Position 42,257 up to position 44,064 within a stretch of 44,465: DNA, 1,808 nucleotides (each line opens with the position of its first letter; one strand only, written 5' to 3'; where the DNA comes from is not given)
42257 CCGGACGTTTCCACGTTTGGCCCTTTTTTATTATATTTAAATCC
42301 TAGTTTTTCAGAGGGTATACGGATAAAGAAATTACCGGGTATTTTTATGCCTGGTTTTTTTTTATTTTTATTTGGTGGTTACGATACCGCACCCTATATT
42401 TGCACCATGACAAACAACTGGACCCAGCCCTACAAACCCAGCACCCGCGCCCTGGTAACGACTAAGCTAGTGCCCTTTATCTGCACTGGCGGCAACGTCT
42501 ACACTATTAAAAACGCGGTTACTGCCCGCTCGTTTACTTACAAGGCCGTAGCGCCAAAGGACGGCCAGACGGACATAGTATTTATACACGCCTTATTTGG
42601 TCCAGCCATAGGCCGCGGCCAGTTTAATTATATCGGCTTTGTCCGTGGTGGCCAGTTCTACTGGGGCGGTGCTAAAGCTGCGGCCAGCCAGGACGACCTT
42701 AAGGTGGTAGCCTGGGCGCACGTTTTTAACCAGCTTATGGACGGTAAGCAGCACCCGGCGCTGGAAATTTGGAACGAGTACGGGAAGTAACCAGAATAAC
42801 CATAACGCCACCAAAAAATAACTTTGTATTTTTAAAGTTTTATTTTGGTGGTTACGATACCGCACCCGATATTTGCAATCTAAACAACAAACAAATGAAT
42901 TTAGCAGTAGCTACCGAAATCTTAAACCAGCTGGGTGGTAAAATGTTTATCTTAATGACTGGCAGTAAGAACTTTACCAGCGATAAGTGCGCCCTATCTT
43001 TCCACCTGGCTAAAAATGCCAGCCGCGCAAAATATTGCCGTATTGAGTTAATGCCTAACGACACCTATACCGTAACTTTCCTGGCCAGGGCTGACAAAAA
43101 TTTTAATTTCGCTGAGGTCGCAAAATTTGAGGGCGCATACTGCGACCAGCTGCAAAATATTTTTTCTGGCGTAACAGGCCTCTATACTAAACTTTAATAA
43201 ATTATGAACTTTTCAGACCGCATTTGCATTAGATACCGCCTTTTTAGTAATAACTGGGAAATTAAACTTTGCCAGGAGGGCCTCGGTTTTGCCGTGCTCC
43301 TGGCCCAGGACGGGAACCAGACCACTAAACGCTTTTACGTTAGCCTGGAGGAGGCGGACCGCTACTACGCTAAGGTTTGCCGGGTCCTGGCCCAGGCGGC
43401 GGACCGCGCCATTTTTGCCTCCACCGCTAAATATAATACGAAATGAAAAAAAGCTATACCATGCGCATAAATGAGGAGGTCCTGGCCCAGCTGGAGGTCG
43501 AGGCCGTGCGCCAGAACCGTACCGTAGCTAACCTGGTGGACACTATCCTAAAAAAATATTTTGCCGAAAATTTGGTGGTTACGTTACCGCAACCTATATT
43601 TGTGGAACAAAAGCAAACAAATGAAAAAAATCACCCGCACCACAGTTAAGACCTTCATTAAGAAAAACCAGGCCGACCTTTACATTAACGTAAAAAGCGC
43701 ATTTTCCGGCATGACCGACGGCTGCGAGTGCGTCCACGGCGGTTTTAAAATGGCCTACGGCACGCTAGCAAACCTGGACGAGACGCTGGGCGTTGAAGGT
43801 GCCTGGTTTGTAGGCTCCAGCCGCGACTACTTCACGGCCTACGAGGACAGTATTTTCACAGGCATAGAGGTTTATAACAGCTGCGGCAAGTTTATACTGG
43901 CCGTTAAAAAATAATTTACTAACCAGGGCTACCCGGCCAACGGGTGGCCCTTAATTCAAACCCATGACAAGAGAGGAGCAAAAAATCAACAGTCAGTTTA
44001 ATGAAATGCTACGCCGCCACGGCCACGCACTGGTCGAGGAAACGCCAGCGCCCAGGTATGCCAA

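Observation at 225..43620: Ten near-identical ~50-nt promoter+leader cassettes define a phage regulon and correct seven ORF starts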

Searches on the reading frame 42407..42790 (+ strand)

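Call 49: search_protein_families(library=phrogs, max_evalue=0.01, proteins=[window:42407-42790:+])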
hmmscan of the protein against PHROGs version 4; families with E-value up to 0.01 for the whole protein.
window:42407-42790:+ (127 aa): 1 family
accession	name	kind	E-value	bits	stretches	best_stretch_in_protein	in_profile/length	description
phrog_20259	-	unknown function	3.8e-12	47.2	1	22-124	12-109/140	-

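Call 58: search_protein_families(library=pfam, max_evalue=0.05, proteins=[window:42407-42790:+])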
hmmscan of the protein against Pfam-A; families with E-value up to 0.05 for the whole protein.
window:42407-42790:+ (127 aa): 0 families

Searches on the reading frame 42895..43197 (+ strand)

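Call 49: search_protein_families(library=phrogs, max_evalue=0.01, proteins=[window:42895-43197:+])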
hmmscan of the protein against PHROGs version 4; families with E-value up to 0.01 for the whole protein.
window:42895-43197:+ (100 aa): 1 family
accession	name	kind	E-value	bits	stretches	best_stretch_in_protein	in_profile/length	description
phrog_9437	-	unknown function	6.2e-28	98.3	1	4-100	2-98/98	-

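Call 58: search_protein_families(library=pfam, max_evalue=0.05, proteins=[window:42895-43197:+])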
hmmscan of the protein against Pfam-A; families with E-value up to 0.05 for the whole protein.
window:42895-43197:+ (100 aa): 0 families

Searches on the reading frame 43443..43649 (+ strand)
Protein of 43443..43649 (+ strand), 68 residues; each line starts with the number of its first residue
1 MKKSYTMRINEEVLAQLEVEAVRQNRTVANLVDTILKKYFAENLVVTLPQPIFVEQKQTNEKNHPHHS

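Call 9: search_protein_families(library=pfam, max_evalue=0.01, proteins=[window:43443-43649:+])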
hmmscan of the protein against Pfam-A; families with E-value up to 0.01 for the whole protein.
window:43443-43649:+ (68 aa): 2 families
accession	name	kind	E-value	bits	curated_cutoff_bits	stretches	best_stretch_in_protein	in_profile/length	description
PF07878.17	RHH_5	-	2.3e-05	24.5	26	1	11-41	10-40/43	CopG-like RHH_1 or ribbon-helix-helix domain, RHH_5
PF19891.5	DUF6364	-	0.0074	17.2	27.3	1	1-47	1-39/70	Family of unknown function (DUF6364)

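Call 49: search_protein_families(library=phrogs, max_evalue=0.01, proteins=[window:43443-43649:+])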
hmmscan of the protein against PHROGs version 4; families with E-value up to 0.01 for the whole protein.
window:43443-43649:+ (68 aa): 1 family
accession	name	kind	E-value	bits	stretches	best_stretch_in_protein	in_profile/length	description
phrog_582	-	transcription regulation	0.00045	21.5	1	2-43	57-98/105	Arc-like repressor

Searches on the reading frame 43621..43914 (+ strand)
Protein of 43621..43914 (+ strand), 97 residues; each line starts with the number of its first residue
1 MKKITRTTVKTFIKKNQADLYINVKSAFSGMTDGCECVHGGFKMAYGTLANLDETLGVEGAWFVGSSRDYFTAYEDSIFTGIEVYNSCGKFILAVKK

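Call 49: search_protein_families(library=phrogs, max_evalue=0.01, proteins=[window:43621-43914:+])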
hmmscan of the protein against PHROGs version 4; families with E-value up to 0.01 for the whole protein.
window:43621-43914:+ (97 aa): 0 families

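Call 58: search_protein_families(library=pfam, max_evalue=0.05, proteins=[window:43621-43914:+])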
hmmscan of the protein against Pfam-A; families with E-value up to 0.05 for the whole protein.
window:43621-43914:+ (97 aa): 0 families

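Call 64: find_encoding_contigs(protein=window:43621-43914:+, flank=6000, max_places=10)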
Protein window:43621-43914:+ (97 aa): 4 contigs read that carry it; 4 places shown.
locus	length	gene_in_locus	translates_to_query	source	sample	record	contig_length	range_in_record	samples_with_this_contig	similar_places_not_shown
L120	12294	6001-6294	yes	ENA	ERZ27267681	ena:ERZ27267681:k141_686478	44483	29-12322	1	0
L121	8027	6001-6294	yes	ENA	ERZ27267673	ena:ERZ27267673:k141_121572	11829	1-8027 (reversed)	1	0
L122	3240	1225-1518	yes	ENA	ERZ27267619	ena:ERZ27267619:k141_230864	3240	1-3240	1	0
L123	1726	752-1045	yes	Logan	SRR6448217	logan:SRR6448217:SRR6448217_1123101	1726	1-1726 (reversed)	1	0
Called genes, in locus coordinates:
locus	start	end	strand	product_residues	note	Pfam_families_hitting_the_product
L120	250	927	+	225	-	PF00535:Glycos_transf_2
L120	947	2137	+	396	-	PF08421:Methyltransf_13, PF13489:Methyltransf_23, PF08241:Methyltransf_11 (weak), PF08242:Methyltransf_12, PF08484:Methyltransf_14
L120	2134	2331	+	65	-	-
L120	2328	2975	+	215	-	-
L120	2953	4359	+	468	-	PF04466:Terminase_3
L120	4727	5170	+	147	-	-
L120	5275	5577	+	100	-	-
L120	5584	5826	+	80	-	-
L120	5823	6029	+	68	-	PF07878:RHH_5 (weak)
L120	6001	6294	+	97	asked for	-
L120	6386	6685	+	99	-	-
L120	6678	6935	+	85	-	-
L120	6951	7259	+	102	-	-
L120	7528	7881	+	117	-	-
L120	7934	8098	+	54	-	-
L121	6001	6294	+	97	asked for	-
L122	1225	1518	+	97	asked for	-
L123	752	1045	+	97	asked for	-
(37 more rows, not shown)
